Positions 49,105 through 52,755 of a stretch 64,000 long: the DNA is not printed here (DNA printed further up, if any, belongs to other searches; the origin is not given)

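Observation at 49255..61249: Class II lanthipeptide locus with an NHLP-type export triad in a Bacteroidota-like genome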

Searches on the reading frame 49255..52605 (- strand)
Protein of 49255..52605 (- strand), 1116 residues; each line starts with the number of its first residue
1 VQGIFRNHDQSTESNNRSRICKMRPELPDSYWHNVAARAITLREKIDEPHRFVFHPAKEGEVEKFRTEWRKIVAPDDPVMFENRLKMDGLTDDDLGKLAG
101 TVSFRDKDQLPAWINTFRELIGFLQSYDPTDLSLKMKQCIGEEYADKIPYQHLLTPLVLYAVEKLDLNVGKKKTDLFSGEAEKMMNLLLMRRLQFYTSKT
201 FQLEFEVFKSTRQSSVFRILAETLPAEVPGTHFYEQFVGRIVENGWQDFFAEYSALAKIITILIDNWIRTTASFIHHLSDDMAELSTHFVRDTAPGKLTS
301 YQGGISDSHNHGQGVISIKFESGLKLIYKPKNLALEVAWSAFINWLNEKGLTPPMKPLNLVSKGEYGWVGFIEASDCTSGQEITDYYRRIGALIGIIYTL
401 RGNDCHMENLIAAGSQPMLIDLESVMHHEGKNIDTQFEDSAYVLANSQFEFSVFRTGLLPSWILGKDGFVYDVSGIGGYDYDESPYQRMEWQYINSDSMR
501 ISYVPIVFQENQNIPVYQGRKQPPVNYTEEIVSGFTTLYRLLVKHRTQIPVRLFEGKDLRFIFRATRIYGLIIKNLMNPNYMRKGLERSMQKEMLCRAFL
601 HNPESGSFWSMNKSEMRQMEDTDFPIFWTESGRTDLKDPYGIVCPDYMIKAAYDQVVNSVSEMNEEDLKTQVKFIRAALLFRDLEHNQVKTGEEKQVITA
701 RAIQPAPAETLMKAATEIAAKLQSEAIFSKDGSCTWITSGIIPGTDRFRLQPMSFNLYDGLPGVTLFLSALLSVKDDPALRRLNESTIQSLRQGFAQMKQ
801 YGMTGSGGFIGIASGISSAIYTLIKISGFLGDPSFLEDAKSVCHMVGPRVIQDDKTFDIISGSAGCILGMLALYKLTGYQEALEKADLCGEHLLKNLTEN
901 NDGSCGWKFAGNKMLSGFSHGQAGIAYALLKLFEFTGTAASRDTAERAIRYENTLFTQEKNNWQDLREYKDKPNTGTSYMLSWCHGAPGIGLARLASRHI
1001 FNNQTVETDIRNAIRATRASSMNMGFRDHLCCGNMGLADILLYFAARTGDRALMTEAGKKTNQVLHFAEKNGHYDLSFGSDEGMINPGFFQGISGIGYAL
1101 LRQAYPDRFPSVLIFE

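Call 3: search_protein_families(library=pfam, proteins=[window:49255-52605:-], max_evalue=0.01)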
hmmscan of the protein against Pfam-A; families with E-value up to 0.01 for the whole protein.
window:49255-52605:- (1116 aa): 2 families
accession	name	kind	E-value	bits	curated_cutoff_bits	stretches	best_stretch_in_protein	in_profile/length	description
PF13575.12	DUF4135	-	7.7e-111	371.3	29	1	253-629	1-377/378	Domain of unknown function (DUF4135)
PF05147.19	LANC_like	-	9.9e-65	218.9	23.2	1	752-1114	2-350/350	Lanthionine synthetase C-like protein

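Call 4: search_protein_families(library=ncbifam, proteins=[window:49255-52605:-], max_evalue=0.01)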
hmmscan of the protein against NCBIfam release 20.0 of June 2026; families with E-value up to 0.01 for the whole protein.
window:49255-52605:- (1116 aa): 3 families
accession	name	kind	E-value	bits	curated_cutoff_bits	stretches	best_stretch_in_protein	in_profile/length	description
TIGR03897.1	lanti_2_LanM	subfamily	6.1e-256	851.6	304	1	153-1106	2-932/932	type 2 lanthipeptide synthetase LanM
NF038150.1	lanthi_synth_IV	equivalog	6e-34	117.5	650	1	692-1105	459-845/851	class IV lanthionine synthetase LanL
NF038151.1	lanthi_synth_III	equivalog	5.1e-21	74.8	575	1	854-1020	600-756/833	class III lanthionine synthetase LanKC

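Call 57: search_solved_structures(query=window:49255-52539:-, max_evalue=0.001, show_alignments=1)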
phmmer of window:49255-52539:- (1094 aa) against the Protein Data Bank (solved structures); distinct sequences matched with E-value up to 0.001: 4.
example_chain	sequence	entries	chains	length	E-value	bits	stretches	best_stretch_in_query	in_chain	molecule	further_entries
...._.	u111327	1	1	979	5.6e-75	256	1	209-1092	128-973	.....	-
5dzt_A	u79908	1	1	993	9.5e-47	162.5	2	227-751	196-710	CylM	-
8car_A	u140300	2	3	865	1.8e-08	35.7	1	785-1043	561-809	Serine/threonine protein kinase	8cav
3t33_A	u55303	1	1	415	7.4e-06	27.1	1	822-1084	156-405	G protein coupled receptor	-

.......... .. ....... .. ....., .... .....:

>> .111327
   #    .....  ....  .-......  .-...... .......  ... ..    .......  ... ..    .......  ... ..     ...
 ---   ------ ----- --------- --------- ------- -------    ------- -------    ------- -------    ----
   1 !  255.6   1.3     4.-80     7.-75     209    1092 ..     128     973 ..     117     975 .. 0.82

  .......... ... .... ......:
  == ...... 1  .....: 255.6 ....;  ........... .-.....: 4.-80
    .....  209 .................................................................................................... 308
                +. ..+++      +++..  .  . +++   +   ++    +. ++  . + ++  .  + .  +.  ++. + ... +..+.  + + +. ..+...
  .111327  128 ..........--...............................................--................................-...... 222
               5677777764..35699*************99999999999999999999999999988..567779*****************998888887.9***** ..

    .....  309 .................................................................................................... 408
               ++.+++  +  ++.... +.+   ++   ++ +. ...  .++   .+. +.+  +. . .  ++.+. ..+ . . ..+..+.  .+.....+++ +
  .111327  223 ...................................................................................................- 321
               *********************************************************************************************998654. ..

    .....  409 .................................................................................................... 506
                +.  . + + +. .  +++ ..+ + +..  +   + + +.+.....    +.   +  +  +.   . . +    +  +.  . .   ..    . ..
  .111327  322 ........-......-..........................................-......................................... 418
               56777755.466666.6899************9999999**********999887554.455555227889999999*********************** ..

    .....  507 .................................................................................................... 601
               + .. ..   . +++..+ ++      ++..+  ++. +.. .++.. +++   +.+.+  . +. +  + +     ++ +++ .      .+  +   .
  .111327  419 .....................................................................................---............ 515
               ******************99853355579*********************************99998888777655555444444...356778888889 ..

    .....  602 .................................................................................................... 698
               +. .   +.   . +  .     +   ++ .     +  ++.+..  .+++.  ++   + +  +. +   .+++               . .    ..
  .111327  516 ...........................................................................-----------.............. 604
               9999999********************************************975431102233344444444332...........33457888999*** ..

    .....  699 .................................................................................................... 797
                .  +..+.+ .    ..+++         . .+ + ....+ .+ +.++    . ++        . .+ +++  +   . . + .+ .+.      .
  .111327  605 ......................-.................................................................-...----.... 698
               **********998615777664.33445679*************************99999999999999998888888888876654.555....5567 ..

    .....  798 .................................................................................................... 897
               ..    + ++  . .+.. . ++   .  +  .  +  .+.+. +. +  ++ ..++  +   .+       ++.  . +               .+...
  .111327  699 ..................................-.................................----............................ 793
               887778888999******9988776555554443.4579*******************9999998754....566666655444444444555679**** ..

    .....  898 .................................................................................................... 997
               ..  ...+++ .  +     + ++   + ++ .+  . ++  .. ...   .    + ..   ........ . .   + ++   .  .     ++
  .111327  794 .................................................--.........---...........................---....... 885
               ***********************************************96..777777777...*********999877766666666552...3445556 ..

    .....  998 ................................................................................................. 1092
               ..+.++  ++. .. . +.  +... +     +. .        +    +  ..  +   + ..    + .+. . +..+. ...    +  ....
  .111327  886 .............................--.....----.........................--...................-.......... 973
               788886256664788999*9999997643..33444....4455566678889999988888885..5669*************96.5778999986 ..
